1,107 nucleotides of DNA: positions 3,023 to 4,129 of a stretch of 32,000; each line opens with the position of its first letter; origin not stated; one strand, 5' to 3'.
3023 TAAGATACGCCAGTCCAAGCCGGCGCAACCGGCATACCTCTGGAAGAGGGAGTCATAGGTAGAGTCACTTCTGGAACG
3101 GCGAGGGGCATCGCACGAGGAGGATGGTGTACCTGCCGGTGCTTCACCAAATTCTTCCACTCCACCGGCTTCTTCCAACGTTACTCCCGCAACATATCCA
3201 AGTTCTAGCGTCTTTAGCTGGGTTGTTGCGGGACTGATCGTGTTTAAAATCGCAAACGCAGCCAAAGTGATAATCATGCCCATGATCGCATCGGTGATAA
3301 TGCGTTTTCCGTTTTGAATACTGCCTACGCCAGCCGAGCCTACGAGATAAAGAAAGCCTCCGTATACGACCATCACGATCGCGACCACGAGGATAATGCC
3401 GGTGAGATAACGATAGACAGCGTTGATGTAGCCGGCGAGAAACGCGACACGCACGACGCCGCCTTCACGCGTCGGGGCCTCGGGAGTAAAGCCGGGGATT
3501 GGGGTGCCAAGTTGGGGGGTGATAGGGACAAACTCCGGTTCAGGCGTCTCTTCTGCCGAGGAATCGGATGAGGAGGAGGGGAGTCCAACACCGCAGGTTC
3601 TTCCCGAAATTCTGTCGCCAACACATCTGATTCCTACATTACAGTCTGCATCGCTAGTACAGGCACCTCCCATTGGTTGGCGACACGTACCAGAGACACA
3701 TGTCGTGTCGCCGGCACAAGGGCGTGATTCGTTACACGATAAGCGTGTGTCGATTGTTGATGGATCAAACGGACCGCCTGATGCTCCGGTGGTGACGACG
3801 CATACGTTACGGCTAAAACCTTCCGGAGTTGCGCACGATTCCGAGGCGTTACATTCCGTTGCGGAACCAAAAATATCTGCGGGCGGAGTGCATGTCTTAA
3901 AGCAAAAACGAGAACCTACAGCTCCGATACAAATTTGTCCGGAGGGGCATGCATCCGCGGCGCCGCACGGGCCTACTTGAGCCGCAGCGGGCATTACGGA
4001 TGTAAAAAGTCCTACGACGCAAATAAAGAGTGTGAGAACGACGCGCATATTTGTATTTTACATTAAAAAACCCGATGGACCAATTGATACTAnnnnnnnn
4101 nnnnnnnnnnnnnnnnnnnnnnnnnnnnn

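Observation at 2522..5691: Paralogous modular proteins: conserved Cys-rich head and pilin-like hairpin, swapped enzymatic C-termini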

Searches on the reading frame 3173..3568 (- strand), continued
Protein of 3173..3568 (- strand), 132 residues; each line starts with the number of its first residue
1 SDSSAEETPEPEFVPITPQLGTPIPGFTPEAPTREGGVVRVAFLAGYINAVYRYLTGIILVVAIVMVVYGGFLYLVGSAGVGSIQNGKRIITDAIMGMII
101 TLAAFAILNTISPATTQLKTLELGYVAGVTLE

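Call 77: search_protein_families(library=pfam, proteins=[L045:5509-7425:+, L058:6686-8467:+, L072:3123-4967:+, L040:5957-7735:-, L032:8562-10505:+, L082:9684-11318:+, L037:6128-8131:+, L087:4812-6728:+, L064:4711-5838:+, L027:6206-8497:+], max_evalue=0.01)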
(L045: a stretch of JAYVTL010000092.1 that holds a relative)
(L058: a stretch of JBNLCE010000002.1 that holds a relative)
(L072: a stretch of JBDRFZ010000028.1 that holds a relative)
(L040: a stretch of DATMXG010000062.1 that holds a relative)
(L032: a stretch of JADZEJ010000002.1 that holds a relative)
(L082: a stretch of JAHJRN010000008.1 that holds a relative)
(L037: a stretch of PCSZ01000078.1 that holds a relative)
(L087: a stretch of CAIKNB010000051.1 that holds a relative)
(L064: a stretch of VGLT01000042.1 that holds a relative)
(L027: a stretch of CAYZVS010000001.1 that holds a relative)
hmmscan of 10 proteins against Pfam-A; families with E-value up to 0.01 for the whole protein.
L045:5509-7425:+ (639 aa): 2 families
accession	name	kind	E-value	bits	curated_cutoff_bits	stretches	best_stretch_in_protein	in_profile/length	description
PF18895.5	T4SS_pilin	-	6.8e-07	29.7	26.6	1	181-244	8-71/71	Type IV secretion system pilin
PF04956.18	TrbC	-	5.3e-05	23.8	27.9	0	179-244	38-98/98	TrbC/VIRB2 pilin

L058:6686-8467:+ (594 aa): 2 families
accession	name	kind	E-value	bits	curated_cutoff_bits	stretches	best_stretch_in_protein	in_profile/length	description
PF03781.23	FGE-sulfatase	-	1.5e-11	44.9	23.3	1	342-423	86-168/255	Sulfatase-modifying factor enzyme 1-like domain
PF18895.5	T4SS_pilin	-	0.00067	20.1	26.6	1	149-214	6-71/71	Type IV secretion system pilin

L072:3123-4967:+ (615 aa): 2 families
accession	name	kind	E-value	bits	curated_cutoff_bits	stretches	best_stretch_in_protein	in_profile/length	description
PF03781.23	FGE-sulfatase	-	2.4e-06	27.8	23.3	1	328-403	78-152/255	Sulfatase-modifying factor enzyme 1-like domain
PF18895.5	T4SS_pilin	-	8.6e-06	26.2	26.6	1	148-210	7-69/71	Type IV secretion system pilin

L040:5957-7735:- (593 aa): 1 family
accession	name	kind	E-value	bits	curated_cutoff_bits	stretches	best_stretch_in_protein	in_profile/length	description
PF23416.1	DUF7107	-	0.001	19.8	24.6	1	52-95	2-46/48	Domain of unknown function (DUF7107)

L032:8562-10505:+ (648 aa): 2 families
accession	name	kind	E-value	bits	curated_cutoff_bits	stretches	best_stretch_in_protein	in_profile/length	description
PF01832.25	Glucosaminidase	-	1.1e-05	26.5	30.2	1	464-542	34-106/123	Mannosyl-glycoprotein endo-beta-N-acetylglucosaminidase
PF18895.5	T4SS_pilin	-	7.3e-05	23.2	26.6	1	109-169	8-68/71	Type IV secretion system pilin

L082:9684-11318:+ (545 aa): 1 family
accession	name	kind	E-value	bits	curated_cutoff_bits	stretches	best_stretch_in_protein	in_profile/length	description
PF18895.5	T4SS_pilin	-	5.9e-06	26.7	26.6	1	180-241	9-70/71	Type IV secretion system pilin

L037:6128-8131:+ (668 aa): 4 families
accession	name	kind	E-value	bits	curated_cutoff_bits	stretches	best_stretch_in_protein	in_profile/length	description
PF04311.20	DUF459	-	7.2e-08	32.5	27.2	1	125-219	51-161/197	Protein of unknown function (DUF459)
PF13472.12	Lipase_GDSL_2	-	1.9e-07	32.2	32.9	1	124-231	54-177/178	GDSL-like Lipase/Acylhydrolase family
PF18895.5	T4SS_pilin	-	0.00014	22.3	26.6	1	301-367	4-70/71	Type IV secretion system pilin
PF00657.28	Lipase_GDSL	-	0.00026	21.7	23.6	1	54-168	1-116/208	GDSL-like Lipase/Acylhydrolase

L087:4812-6728:+ (639 aa): 0 families

L064:4711-5838:+ (376 aa): 1 family
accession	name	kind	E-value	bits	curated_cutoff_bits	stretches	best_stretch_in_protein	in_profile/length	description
PF18895.5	T4SS_pilin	-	0.0045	17.5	26.6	1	78-133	16-71/71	Type IV secretion system pilin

L027:6206-8497:+ (764 aa): 4 families
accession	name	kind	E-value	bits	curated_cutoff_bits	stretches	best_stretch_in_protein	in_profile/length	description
PF04311.20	DUF459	-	2.5e-11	43.8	27.2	1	32-200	3-190/197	Protein of unknown function (DUF459)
PF13472.12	Lipase_GDSL_2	-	6.9e-06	27.1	32.9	1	81-199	58-178/178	GDSL-like Lipase/Acylhydrolase family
PF18895.5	T4SS_pilin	-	1.2e-05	25.8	26.6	1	272-340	3-70/71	Type IV secretion system pilin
PF07359.16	LEAP-2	-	0.0048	17.2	27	0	610-635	41-67/77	Liver-expressed antimicrobial peptide 2 precursor (LEAP-2)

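Call 83: find_homologous_proteins(query=A2, max_evalue=1e-10)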
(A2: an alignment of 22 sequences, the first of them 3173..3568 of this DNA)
Query A2 (22 sequences) (132 aa, profile of the alignment): 12 proteins with E <= 1e-10 among 4894 candidates.
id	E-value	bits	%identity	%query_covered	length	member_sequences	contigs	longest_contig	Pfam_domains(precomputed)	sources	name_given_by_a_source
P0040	7.8e-48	179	85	88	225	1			PF18895.6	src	-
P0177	1.6e-15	75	32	58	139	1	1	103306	PF18895.6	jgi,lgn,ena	-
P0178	4.2e-15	73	31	61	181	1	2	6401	PF18895.6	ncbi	-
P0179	7.9e-15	73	31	87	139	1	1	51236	PF18895.6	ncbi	-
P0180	1.6e-14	72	32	83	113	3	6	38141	PF18895.6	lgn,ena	-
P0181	2.0e-14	71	33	89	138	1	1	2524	PF18895.6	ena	-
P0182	2.4e-14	71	36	67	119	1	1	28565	PF18895.6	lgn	-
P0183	3.6e-14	70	35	69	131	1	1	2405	PF18895.6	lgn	-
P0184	5.0e-14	70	31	56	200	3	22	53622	-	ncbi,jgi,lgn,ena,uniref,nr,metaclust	ncbi:MAG: hypothetical protein UV48_C0008G0013 [Candidatus Azambacteria bacterium GW2011_GWA2_42_9]|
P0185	1.7e-13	68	26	61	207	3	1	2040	PF18895.6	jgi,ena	-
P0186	6.0e-12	63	38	60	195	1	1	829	-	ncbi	-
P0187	9.1e-12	63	32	48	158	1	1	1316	PF18895.6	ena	-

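Call 94: search_protein_families(library=pfam, proteins=[L027:315-743:+, L027:929-1633:-, L027:1827-2729:+, L027:3305-5143:-, L027:5462-6205:+, L027:8526-11444:+, L027:11911-12795:-, L027:12808-13374:-, L027:13383-14213:-], max_evalue=0.001)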
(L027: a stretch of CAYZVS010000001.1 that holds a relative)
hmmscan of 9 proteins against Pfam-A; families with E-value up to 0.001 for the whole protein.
L027:315-743:+ (142 aa): 0 families

L027:929-1633:- (234 aa): 3 families
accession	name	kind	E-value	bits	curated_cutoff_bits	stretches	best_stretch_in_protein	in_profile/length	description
PF00535.33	Glycos_transf_2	-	3.1e-28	99.2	23.3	1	11-166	1-163/168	Glycosyl transferase family 2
PF13641.12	Glyco_tranf_2_3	-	1.7e-08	35.2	27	1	10-121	3-126/230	Glycosyltransferase like family 2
PF10111.15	Glyco_tranf_2_2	-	2e-07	31.2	27.3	1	11-104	1-102/276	Glycosyltransferase like family 2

L027:1827-2729:+ (300 aa): 0 families

L027:3305-5143:- (612 aa): 1 family
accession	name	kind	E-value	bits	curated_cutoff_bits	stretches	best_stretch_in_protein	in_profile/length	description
PF00496.27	SBP_bac_5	-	1.7e-63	215.4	32.4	1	144-520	1-365/368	Bacterial extracellular solute-binding proteins, family 5 Middle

L027:5462-6205:+ (247 aa): 3 families
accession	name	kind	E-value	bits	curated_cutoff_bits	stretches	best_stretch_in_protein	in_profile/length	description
PF13462.12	Thioredoxin_4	-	7.4e-26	91.7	23.2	1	80-239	5-164/165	Thioredoxin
PF01323.26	DSBA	-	1e-18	68.3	25.6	1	91-235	1-187/191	DSBA-like thioredoxin domain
PF13098.12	Thioredoxin_2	-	0.00048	20.9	27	0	88-235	7-101/104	Thioredoxin-like domain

L027:8526-11444:+ (972 aa): 15 families
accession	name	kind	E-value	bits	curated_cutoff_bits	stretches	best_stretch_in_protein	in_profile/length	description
PF17760.6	UvrA_inter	-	3.8e-23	81.9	23.3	1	149-257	1-106/109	UvrA interaction domain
PF00005.33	ABC_tran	-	1.1e-20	75.1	25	1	822-893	73-137/137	ABC transporter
PF17755.6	UvrA_DNA-bind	-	2.7e-19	69.9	23.2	1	311-401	2-109/110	UvrA DNA-binding domain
PF13304.12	AAA_21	-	2e-10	41.7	27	0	857-919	233-295/304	AAA domain, putative AbiEii toxin, Type IV TA system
PF02463.25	SMC_N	-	4.5e-10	39.8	40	0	191-593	106-211/220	RecF/RecN/SMC N terminal domain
PF13191.12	AAA_16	-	2.7e-07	31.7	32.6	0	665-692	24-51/167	AAA ATPase domain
PF13555.12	AAA_29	-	2.2e-06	27.8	27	0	659-682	16-39/61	P-loop containing region of AAA domain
PF20703.3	nSTAND1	-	4.6e-06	26.9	27.1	0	31-61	21-51/379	Novel STAND NTPase 1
PF13476.12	AAA_23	-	2.3e-05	25.5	27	0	23-59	2-35/201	AAA domain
PF13481.12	AAA_25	-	7.3e-05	22.9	27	0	662-699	30-66/195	AAA domain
PF03193.22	RsgA_GTPase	-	0.0002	21.7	30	0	654-688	96-129/174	RsgA GTPase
PF20720.3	nSTAND3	-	0.00024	21.3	27.2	0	40-63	14-37/155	Novel STAND NTPase 3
PF13671.12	AAA_33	-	0.00028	21.6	27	0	667-684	1-18/143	AAA domain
PF13401.12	AAA_22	-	0.0004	21.1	27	0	44-61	6-23/130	AAA domain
PF13238.12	AAA_18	-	0.00073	20.4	29.4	0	668-689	1-21/128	AAA domain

L027:11911-12795:- (294 aa): 2 families
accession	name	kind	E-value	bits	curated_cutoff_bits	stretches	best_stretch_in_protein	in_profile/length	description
PF02369.22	Big_1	-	3.1e-14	53.3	34.9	1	36-128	2-92/93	Bacterial Ig-like domain (group 1)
PF09134.16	Invasin_D3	-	5.8e-10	40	33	1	32-130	1-97/98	Invasin, domain 3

L027:12808-13374:- (188 aa): 8 families
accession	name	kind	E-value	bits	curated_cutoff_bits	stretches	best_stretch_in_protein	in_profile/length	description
PF13189.12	Cytidylate_kin2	-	1.8e-20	74.3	28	1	5-169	1-176/176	Cytidylate kinase-like family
PF13238.12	AAA_18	-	5.9e-13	49.8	29.4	1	7-123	2-123/128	AAA domain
PF13207.12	AAA_17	-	9e-11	42.6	27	1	10-121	2-128/136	AAA domain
PF02224.24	Cytidylate_kin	-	6.3e-09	36.3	26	1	65-184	101-209/211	Cytidylate kinase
PF01202.28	SKI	-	7.6e-05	23.3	22.1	0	12-33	1-22/159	Shikimate kinase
PF00004.35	AAA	-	0.00025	21.9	21.2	0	8-39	3-34/131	ATPase family associated with various cellular activities (AAA)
PF07931.18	CPT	-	0.00042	20.6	22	0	4-50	2-50/172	Chloramphenicol phosphotransferase-like protein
PF02223.23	Thymidylate_kin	-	0.00084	19.5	27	0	97-149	122-171/185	Thymidylate kinase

L027:13383-14213:- (276 aa): 1 family
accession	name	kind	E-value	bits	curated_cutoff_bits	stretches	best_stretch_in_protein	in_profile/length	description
PF00849.27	PseudoU_synth_2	-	6.7e-33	114.5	26.8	1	55-212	2-152/152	RNA pseudouridylate synthase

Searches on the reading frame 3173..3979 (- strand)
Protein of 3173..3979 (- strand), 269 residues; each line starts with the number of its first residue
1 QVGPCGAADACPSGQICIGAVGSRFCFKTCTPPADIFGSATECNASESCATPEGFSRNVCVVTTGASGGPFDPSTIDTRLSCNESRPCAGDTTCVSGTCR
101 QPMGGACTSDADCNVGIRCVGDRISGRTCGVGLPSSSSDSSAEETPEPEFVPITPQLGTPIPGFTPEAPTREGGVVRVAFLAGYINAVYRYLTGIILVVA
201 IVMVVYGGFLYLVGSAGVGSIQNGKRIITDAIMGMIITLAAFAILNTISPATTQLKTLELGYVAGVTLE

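Call 57: predict_structure(alignment_id=A3)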
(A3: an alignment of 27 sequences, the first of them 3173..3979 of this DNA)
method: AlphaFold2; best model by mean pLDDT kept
length: 269 residues; sequences in the alignment: 27
mean_pLDDT: 78.6   pTM: 0.41
mean pLDDT of the five models: 78.6, 77.4, 74.8, 74.3, 74.3
residues with pLDDT >= 90: 47; 70-90: 163; 50-70: 41; < 50: 18
segments of 3 or more residues with pLDDT < 50: 65-72, 136-141
pLDDT, mean of each block of 10 residues (from residue 1): 84 87 86 62 85 84 55 52 85 89 91 90 89 56 65 81 84 80 84 91 89 77 86 89 78 63 58
secondary structure, 60 per line:
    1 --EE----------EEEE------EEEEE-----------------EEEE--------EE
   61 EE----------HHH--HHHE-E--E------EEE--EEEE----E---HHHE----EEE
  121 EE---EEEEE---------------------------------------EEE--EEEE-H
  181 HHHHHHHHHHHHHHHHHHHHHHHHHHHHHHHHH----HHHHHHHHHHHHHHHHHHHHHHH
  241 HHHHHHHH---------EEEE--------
elements in order: E15-18 E25-29 E47-50 E59-62 E93-95 E98-101 E118-122 E126-130 E170-172 E175-178 H180-213 H218-248 E258-261

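Call 61: fold_search(model_id=the predicted structure, library=pdb)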
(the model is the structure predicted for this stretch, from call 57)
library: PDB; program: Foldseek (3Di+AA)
matches with E <= 10: 114; with E <= 0.001: 0
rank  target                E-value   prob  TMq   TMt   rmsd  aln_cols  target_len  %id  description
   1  6cuc_MODEL_1_A        3.2e-01  0.28  0.11  0.34   9.7       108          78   14  Solution structure of double knot toxin (DkTx) (released 2019-03-27)
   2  2roo_MODEL_1_A        4.6e-01  0.80  0.10  0.51   2.0        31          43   22  Solution structure of Magi4, a spider toxin from Macrothele gigas (released 2009-04-07)
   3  8fey_MODEL_1_A        1.0e+00  0.75  0.10  0.62   1.7        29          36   28  Solution structure of Pmu1a (released 2023-03-29)
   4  3s8v_X                1.1e+00  0.13  0.10  0.28  10.8        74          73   19  Crystal structure of LRP6-Dkk1 complex (released 2011-10-26)
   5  2kni_MODEL_1_A        1.3e+00  0.60  0.12  0.58   2.8        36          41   28  High-resolution solution structure of the ASIC1a blocker PcTX1 (released 2010-09-01)
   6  5dwk_E                2.3e+00  0.13  0.12  0.31   6.1        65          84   15  Diacylglycerol Kinase solved by multi crystal multi orientation native SAD (released 2016-03-23)
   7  3tul_B                2.5e+00  0.28  0.21  0.38   4.2        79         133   11  Crystal structure of N-terminal region of Type III Secretion Major Translocator SipB (residues 82-226) (released 2012-02-15)
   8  8zar_C                2.5e+00  0.13  0.18  0.15  11.9       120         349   12  EmrAB-TolC MFS-type tripartite multidrug efflux pump FA (released 2025-04-30)
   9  6h2f_A                2.6e+00  0.35  0.19  0.16   4.9        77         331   14  Structure of the pre-pore AhlB of the tripartite alpha-pore forming toxin, AHL, from Aeromonas hydrophila. (released 2019-07-10)
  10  8dfu_0                2.8e+00  0.41  0.21  0.57   5.8        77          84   12  Cryo-EM structure of conjugation pili from Aeropyrum pernix (released 2023-03-22)
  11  4uxz_F                2.8e+00  0.20  0.13  0.35   6.3        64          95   12  Structure of delta7-DgkA-syn in 7.9 MAG to 2.18 angstrom resolution (released 2015-09-30)
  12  6bmm_B                3.0e+00  0.23  0.17  0.16   4.5        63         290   14  Structure of human DHHC20 palmitoyltransferase, space group P21 (released 2018-01-24)
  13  8zar_D                3.4e+00  0.14  0.18  0.14  11.1       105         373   13  EmrAB-TolC MFS-type tripartite multidrug efflux pump FA (released 2025-04-30)
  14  6s1k_E                3.6e+00  0.51  0.23  0.55   2.8        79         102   11  E. coli Core Signaling Unit, carrying QQQQ receptor mutation (released 2020-01-22)
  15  6cnn_A                3.6e+00  0.28  0.20  0.16   4.4        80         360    8  Cryo-EM structure of the human SK4/calmodulin channel complex in the Ca2+ bound state I (released 2018-05-02)
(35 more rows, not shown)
